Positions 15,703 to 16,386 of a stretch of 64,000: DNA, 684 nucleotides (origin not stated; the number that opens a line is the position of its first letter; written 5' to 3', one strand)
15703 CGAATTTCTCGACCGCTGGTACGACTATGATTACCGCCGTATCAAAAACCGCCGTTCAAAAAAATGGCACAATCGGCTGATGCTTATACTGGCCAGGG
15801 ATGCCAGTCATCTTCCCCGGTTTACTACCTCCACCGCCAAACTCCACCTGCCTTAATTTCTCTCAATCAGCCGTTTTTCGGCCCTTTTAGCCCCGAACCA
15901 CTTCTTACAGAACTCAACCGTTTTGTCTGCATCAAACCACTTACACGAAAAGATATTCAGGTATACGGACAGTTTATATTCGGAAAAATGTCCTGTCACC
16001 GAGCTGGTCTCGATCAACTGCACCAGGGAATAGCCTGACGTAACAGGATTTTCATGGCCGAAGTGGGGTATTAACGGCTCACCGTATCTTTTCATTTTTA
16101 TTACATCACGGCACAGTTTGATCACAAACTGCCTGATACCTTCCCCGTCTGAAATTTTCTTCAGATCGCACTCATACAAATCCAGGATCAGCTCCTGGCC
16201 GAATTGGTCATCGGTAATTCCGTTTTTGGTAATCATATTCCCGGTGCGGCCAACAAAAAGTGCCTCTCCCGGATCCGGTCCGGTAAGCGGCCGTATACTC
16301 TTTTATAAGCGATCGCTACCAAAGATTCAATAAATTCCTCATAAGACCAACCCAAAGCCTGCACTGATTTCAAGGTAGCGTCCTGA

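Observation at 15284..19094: Module of two tandem Ddl-like ATP-grasp ligases and a pyruvoyl decarboxylase, flanked by a cytoplasmic C39-like cysteine peptidase and an RHH-Nudix regulator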

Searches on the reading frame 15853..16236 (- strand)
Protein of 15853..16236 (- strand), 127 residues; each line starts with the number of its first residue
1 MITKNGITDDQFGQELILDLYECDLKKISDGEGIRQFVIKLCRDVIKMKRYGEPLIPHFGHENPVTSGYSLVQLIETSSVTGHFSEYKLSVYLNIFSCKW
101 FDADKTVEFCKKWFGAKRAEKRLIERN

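Call 3: search_protein_families(library=pfam, proteins=[window:15853-16236:-], max_evalue=0.01)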
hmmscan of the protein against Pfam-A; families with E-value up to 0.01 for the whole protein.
window:15853-16236:- (127 aa): 1 family
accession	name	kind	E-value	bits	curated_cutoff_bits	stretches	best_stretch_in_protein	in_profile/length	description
PF02675.21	AdoMet_dc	-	3.6e-15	56.6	25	1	16-126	2-106/107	S-adenosylmethionine decarboxylase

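Call 4: search_protein_families(library=ncbifam, proteins=[window:15853-16236:-], max_evalue=0.01)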
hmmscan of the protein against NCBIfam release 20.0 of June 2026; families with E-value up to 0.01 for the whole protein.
window:15853-16236:- (127 aa): 1 family
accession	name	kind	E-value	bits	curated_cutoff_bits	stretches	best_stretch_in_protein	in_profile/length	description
TIGR03330.1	SAM_DCase_Bsu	equivalog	7.1e-06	26.3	75.65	1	11-126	2-111/112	adenosylmethionine decarboxylase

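Call 8: find_homologous_proteins(query=window:15853-16236:-, max_evalue=0.001)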
Query window:15853-16236:- (127 aa): 821 proteins with E <= 0.001 among 827 candidates; the best 120 are listed.
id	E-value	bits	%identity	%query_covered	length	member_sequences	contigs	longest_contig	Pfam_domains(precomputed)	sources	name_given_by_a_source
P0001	1.6e-81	288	100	100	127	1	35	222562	PF02675.22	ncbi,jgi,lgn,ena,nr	ncbi:MAG: hypothetical protein UX91_C0004G0020 [Candidatus Amesbacteria bacterium GW2011_GWB1_47_19]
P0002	4.8e-62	225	79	99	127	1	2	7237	PF02675.22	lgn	-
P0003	8.5e-62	225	79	99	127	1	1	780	PF02675.22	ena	-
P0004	8.7e-62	225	77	100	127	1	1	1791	PF02675.22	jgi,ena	-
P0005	1.5e-61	224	78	100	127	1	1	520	PF02675.22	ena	-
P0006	9.2e-61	221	77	100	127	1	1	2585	PF02675.22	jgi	jgi:S-adenosylmethionine/arginine decarboxylase-like enzyme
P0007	1.9e-60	220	74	99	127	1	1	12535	PF02675.22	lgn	-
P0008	1.2e-59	218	74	100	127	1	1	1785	PF02675.22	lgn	-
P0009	1.4e-59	217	80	92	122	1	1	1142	PF02675.22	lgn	-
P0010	2.0e-59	217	76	100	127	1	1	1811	PF02675.22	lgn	-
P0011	2.7e-59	216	75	99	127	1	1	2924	PF02675.22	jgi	jgi:S-adenosylmethionine decarboxylase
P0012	3.9e-59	216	76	99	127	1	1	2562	PF02675.22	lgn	-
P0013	1.1e-58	214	80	92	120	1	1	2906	PF02675.22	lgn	-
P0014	2.2e-58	214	74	99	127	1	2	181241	PF02675.22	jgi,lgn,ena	jgi:S-adenosylmethionine/arginine decarboxylase-like enzyme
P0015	3.1e-58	213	75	99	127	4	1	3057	PF02675.22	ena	-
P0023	1.7e-57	211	74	99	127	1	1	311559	PF02675.22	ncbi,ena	-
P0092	3.2e-54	200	73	95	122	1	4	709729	PF02675.22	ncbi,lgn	-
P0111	9.9e-54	198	77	91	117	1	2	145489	PF02675.22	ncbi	-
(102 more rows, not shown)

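Call 9: find_encoding_contigs(protein=P0092, flank=7000, max_places=2)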
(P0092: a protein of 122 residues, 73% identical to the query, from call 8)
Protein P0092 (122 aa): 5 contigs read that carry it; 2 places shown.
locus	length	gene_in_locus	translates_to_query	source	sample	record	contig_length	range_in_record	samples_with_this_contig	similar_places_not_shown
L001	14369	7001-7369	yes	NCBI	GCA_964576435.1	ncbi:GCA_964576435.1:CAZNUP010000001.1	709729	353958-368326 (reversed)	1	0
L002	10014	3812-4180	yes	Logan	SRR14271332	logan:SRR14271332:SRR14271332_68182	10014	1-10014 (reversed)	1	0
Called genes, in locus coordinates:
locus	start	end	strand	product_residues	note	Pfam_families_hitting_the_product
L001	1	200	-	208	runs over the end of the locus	PF03167:UDG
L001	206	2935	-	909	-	PF07517:SecA_DEAD, PF01043:SecA_PP_bind, PF21090:P-loop_SecA, PF07516:SecA_SW, PF02810:SEC-C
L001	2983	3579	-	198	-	PF01564:Spermine_synth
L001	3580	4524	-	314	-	PF02016:Peptidase_S66, PF17676:Peptidase_S66C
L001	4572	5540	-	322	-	PF02655:ATP-grasp_3, PF07478:Dala_Dala_lig_C, PF08443:RimK (faint)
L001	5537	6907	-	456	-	-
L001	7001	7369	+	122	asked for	PF02675:AdoMet_dc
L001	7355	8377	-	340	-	PF02655:ATP-grasp_3 (weak), PF08443:RimK (faint), PF07478:Dala_Dala_lig_C, PF13535:ATP-grasp_4 (weak)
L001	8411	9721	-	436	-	PF02403:Seryl_tRNA_N, PF00587:tRNA-synt_2b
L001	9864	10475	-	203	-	-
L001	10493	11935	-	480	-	PF01336:tRNA_anti-codon, PF00152:tRNA-synt_2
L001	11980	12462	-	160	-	PF03449:GreA_GreB_N, PF01272:GreA_GreB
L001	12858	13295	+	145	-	-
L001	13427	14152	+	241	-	PF03734:YkuD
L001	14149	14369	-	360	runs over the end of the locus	-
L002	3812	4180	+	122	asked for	PF02675:AdoMet_dc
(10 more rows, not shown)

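Call 10: find_encoding_contigs(protein=P0023, flank=7000, max_places=2)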
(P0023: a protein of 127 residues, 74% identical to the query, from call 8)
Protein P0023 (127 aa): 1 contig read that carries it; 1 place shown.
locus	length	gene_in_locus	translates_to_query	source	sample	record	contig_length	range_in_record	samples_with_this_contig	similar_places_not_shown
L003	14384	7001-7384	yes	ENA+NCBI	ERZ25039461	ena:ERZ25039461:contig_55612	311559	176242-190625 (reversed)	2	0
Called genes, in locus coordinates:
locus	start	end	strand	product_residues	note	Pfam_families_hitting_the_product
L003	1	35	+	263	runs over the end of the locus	PF20772:TACO1_YebC_N, PF01709:Transcrip_reg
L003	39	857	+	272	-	-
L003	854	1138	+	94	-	-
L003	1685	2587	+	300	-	PF02899:Phage_int_SAM_1 (weak), PF13102:Phage_int_SAM_5 (faint), PF00589:Phage_integrase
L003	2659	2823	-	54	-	-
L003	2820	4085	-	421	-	PF07690:MFS_1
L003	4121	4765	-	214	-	-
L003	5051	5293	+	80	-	-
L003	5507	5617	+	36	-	-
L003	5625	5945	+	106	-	PF07478:Dala_Dala_lig_C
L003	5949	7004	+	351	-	PF01071:GARS_A, PF02655:ATP-grasp_3 (weak), PF07478:Dala_Dala_lig_C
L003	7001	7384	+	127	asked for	PF02675:AdoMet_dc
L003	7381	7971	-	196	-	PF03412:Peptidase_C39, PF13529:Peptidase_C39_2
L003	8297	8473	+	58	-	-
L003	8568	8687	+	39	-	-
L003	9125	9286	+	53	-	-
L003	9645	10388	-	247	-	PF04402:SIMPL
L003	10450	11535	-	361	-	PF03989:DNA_gyraseA_C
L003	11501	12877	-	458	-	PF00521:DNA_topoisoIV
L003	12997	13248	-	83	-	-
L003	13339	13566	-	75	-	-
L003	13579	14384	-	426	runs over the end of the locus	PF03030:H_PPase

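Call 11: find_encoding_contigs(protein=P0111, flank=7000, max_places=2)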
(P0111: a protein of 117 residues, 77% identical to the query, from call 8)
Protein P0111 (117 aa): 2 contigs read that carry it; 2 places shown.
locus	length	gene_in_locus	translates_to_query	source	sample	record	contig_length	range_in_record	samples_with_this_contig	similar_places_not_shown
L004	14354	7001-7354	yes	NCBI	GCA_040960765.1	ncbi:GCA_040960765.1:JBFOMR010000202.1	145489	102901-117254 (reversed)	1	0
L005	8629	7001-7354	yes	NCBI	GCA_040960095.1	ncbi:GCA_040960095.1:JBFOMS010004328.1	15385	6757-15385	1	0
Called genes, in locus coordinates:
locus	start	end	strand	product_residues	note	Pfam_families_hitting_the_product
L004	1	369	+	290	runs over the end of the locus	-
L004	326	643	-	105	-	PF01022:HTH_5 (weak)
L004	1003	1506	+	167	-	-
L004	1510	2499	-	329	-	PF01738:DLH (faint), PF12146:Hydrolase_4 (faint), PF00326:Peptidase_S9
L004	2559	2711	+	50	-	-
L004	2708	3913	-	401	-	PF00155:Aminotran_1_2, PF01276:OKR_DC_1 (weak)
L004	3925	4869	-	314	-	PF01073:3Beta_HSD, PF01370:Epimerase, PF02719:Polysacc_synt_2, PF04321:RmlD_sub_bind, PF16363:GDP_Man_Dehyd, PF07993:NAD_binding_4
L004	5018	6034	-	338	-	PF01636:APH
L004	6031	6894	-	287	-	PF00892:EamA (weak)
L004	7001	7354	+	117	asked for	PF02675:AdoMet_dc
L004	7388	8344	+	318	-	PF13472:Lipase_GDSL_2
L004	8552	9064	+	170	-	-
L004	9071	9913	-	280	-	-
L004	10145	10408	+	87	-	-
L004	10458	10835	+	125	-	PF00903:Glyoxalase, PF18029:Glyoxalase_6 (weak)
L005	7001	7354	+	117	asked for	PF02675:AdoMet_dc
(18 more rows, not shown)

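Call 18: search_solved_structures(query=window:15853-16236:-, max_evalue=1, show_alignments=4)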
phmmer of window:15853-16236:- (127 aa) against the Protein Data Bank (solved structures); distinct sequences matched with E-value up to 1: 6.
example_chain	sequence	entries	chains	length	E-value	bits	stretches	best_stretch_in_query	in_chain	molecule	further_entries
6ixy_A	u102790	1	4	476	0.38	13.8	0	25-76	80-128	pilin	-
5xcb_A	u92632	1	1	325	0.47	13.5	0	26-79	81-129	Probable surface protein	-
1tlu_A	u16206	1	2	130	0.57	13.2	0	12-120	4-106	S-adenosylmethionine decarboxylase proenzyme, AdoMetDC, SamDC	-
9vo4_A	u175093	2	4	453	0.62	13.1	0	26-79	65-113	Probable surface protein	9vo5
5xcc_A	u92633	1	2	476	0.67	13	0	26-79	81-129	Probable surface protein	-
1vr7_A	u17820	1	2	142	0.69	13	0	12-120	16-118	S-adenosylmethionine decarboxylase proenzyme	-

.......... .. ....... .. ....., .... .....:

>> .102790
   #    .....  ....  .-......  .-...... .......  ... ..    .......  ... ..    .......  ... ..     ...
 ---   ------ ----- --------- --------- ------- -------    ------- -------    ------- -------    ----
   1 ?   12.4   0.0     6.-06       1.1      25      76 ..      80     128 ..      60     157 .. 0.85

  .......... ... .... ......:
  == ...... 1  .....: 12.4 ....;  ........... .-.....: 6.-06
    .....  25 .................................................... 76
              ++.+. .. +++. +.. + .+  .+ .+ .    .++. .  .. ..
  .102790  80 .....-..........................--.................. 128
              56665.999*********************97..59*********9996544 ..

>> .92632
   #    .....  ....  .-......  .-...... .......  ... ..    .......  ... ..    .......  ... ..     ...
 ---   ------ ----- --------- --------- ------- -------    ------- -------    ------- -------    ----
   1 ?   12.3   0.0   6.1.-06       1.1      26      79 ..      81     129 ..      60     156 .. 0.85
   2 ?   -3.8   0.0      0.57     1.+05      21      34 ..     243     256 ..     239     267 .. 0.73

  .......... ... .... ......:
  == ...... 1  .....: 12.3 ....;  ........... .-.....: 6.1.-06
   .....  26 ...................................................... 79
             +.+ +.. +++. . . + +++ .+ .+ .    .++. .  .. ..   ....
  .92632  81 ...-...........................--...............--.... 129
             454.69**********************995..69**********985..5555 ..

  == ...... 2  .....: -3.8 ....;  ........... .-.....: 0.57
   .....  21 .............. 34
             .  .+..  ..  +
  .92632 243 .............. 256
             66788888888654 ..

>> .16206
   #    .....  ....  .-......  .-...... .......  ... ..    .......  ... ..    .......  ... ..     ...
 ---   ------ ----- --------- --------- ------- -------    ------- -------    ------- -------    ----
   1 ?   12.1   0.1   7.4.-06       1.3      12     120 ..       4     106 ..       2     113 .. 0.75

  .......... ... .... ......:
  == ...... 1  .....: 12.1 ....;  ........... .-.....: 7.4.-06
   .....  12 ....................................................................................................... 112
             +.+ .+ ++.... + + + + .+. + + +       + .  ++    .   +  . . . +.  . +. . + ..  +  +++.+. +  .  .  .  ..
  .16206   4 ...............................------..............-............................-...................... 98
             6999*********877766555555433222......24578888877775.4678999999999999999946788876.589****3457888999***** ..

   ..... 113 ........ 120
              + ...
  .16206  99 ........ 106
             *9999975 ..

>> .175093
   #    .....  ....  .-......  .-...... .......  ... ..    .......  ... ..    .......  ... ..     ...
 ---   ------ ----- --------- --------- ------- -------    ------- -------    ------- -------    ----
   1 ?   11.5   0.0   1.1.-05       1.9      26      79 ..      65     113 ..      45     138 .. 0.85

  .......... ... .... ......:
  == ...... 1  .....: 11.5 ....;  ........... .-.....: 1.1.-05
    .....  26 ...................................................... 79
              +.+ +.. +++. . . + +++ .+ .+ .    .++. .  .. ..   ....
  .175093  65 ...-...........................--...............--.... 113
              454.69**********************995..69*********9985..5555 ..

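Call 27: find_related_loci(query=A1, collection=genome_contigs, flank=10000)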
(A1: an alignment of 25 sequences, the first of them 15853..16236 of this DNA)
Query A1 (127 aa) in genome_contigs; peptide patterns used: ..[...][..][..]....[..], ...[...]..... (x = any residue, [..] = any of these).
268 stretches matched a pattern; 142 encode a relative of the query (tblastn E <= 1e-3); the best 80 are kept; 80 distinct loci.
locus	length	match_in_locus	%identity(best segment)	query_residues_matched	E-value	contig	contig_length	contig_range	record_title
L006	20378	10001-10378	74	1-126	2e-62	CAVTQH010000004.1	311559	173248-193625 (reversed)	MAG: Candidatus Amesbacteria bacterium isolate MFD00709.bin.1.50 genome assembly, contig: contig_55612, whole genome sho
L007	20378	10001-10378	71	1-126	1e-62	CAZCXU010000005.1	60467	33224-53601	MAG TPA_asm: uncultured Gammaproteobacteria bacterium isolate SRP170004_co1_29 genome assembly, contig: NODE_591_length_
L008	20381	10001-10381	71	1-127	1e-60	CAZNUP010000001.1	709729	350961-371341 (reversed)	MAG TPA_asm: uncultured Gammaproteobacteria bacterium isolate SRP292972_co3_34 genome assembly, contig: NODE_7_length_70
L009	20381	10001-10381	72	1-126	2e-60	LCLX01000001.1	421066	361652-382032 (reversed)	MAG: Microgenomates group bacterium GW2011_GWC1_46_15 UX36_C0001, whole genome shotgun sequence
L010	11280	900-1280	71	1-127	1e-60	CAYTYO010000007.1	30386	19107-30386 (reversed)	MAG TPA_asm: uncultured Gammaproteobacteria bacterium isolate SRP170004_co1_592 genome assembly, contig: NODE_2146_lengt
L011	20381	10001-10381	72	1-126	4e-60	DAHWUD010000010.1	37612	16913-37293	MAG TPA_asm: Candidatus Amesbacteria bacterium isolate clean1528 NODE_10_length_37612_cov_60.368829, whole genome shotgu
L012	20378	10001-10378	71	1-126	6e-60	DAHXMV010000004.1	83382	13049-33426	MAG TPA_asm: Candidatus Amesbacteria bacterium isolate clean1627 NODE_4_length_83382_cov_11.870716, whole genome shotgun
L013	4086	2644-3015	73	3-126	4e-59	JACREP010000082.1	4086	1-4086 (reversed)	MAG: Candidatus Gottesmanbacteria bacterium isolate NC_groundwater_1702_Pr3_B-0.1um_50_12 SR-2_scaffold_141_2185992, who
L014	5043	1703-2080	70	1-126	4e-59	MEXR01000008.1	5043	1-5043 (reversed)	MAG: Candidatus Amesbacteria bacterium RIFOXYB1_FULL_44_23 rifoxyb1_full_scaffold_12355, whole genome shotgun sequence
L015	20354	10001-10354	74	9-126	7e-59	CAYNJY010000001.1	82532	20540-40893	MAG TPA_asm: uncultured Gammaproteobacteria bacterium isolate ERP125453_co1_527 genome assembly, contig: NODE_150_length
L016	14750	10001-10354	74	9-126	1e-58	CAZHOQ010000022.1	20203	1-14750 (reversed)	MAG TPA_asm: uncultured Gammaproteobacteria bacterium isolate SRP093185_co1_203 genome assembly, contig: NODE_1618_lengt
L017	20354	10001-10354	75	9-126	2e-58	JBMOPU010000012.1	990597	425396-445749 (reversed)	MAG: Patescibacteria group bacterium isolate Betzabe_MAG136 MAG136_14, whole genome shotgun sequence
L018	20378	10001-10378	71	1-126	2e-58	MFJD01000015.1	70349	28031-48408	MAG: Candidatus Gottesmanbacteria bacterium RBG_16_52_11 RBG_16_scaffold_670, whole genome shotgun sequence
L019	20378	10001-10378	67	1-126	4e-58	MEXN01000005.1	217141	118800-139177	MAG: Candidatus Amesbacteria bacterium RIFCSPLOWO2_01_FULL_48_25 rifcsplowo2_01_scaffold_404, whole genome shotgun seque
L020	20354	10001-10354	74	9-126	2e-58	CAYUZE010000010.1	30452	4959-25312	MAG TPA_asm: uncultured Gammaproteobacteria bacterium isolate binchicken_co130_63 genome assembly, contig: NODE_1673_len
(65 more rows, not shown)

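Call 63: find_homologous_proteins(query=L001:7355-8377:-, max_evalue=0.001)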
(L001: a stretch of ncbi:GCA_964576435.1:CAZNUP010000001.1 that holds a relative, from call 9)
Query L001:7355-8377:- (340 aa): 317 proteins with E <= 0.001 among 2989 candidates; the best 120 are listed.
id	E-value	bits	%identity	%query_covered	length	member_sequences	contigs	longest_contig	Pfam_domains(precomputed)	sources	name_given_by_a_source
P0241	2.4e-218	742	100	100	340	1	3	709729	PF13535.12,PF08443.17,PF02655.20,PF07478.19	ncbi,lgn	-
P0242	1.9e-133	463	63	99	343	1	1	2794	PF08443.17,PF07478.19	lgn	-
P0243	1.9e-125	437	58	99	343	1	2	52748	PF13535.12,PF07478.19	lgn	-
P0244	7.1e-103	363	54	86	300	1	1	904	PF13535.12,PF08443.17,PF02655.20,PF07478.19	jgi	-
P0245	2.5e-87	311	47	96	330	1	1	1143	PF13535.12,PF02655.20,PF01071.25,PF07478.19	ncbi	-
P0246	7.8e-82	293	45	96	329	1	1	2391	PF13535.12,PF02655.20,PF01071.25,PF07478.19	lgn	-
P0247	1.8e-78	282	42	96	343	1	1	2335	PF03133.21,PF08443.17,PF02655.20,PF01071.25,PF07478.19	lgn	-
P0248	5.4e-78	281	45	96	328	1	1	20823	PF13535.12,PF08443.17,PF02655.20,PF07478.19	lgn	-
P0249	1.5e-77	279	47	96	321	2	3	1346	PF13535.12,PF08443.17,PF02655.20,PF07478.19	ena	-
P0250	3.1e-76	275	44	95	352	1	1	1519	PF13535.12,PF08443.17,PF02655.20,PF07478.19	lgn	-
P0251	4.0e-73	265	41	96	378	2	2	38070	PF08443.17,PF02655.20,PF07478.19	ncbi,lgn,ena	-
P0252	1.5e-71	260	44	96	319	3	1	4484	PF03133.21,PF02655.20,PF07478.19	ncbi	-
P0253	1.5e-69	253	42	95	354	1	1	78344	PF13535.12,PF02655.20,PF07478.19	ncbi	-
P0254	4.8e-69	251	40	96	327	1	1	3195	PF13535.12,PF02655.20,PF07478.19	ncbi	-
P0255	1.6e-68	250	42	95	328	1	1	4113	PF13535.12,PF02655.20,PF07478.19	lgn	-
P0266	1.4e-55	207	38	96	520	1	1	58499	PF13420.14,PF13302.14,PF08443.17,PF02655.20,PF13523.13,PF07478.19,PF00583.32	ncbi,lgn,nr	ncbi:MAG: GNAT family N-acetyltransferase [Candidatus Wallbacteria bacterium]|nr:GNAT family N-acety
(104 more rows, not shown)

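Call 64: find_encoding_contigs(protein=P0243, flank=7000, max_places=1)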
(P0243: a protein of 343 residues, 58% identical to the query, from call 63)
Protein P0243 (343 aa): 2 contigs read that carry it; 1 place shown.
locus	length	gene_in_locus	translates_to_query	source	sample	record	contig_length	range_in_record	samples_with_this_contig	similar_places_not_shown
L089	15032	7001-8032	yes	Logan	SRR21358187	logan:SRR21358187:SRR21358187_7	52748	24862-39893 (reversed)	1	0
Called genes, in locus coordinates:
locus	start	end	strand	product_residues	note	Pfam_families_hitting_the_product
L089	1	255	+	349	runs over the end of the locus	-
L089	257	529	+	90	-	-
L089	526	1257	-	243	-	PF03734:YkuD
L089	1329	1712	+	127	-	-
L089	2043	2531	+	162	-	PF03449:GreA_GreB_N, PF01272:GreA_GreB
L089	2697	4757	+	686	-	PF01336:tRNA_anti-codon, PF00152:tRNA-synt_2, PF01409:tRNA-synt_2d (faint)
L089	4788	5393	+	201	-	-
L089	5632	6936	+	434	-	PF02403:Seryl_tRNA_N, PF00587:tRNA-synt_2b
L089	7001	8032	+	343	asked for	PF07478:Dala_Dala_lig_C, PF13535:ATP-grasp_4 (weak)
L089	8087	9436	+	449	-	-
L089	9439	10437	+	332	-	PF02655:ATP-grasp_3 (weak), PF07478:Dala_Dala_lig_C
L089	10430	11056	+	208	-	PF01564:Spermine_synth, PF13847:Methyltransf_31, PF13649:Methyltransf_25 (weak)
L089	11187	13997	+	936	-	PF07517:SecA_DEAD, PF01043:SecA_PP_bind, PF21090:P-loop_SecA, PF07516:SecA_SW, PF02810:SEC-C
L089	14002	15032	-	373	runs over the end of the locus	-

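Call 65: find_encoding_contigs(protein=P0253, flank=7000, max_places=1)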
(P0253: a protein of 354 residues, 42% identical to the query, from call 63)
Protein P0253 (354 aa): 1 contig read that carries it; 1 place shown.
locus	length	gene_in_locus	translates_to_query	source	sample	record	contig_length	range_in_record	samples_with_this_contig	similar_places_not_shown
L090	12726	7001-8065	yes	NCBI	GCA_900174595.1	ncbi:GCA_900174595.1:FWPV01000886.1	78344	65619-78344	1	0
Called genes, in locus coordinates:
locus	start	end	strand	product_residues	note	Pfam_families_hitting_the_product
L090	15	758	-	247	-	PF12686:DUF3800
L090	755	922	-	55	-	-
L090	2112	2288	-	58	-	-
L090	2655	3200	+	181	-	PF03703:bPH_2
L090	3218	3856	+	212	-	-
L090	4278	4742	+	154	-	PF03449:GreA_GreB_N, PF01272:GreA_GreB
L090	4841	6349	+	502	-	PF01336:tRNA_anti-codon, PF00152:tRNA-synt_2, PF01409:tRNA-synt_2d (faint)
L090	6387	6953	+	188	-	PF01966:HD (weak)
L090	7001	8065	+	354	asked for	PF02655:ATP-grasp_3, PF07478:Dala_Dala_lig_C, PF13535:ATP-grasp_4 (faint)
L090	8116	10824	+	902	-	PF07517:SecA_DEAD, PF01043:SecA_PP_bind, PF21090:P-loop_SecA, PF07516:SecA_SW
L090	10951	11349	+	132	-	PF07883:Cupin_2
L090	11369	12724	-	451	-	?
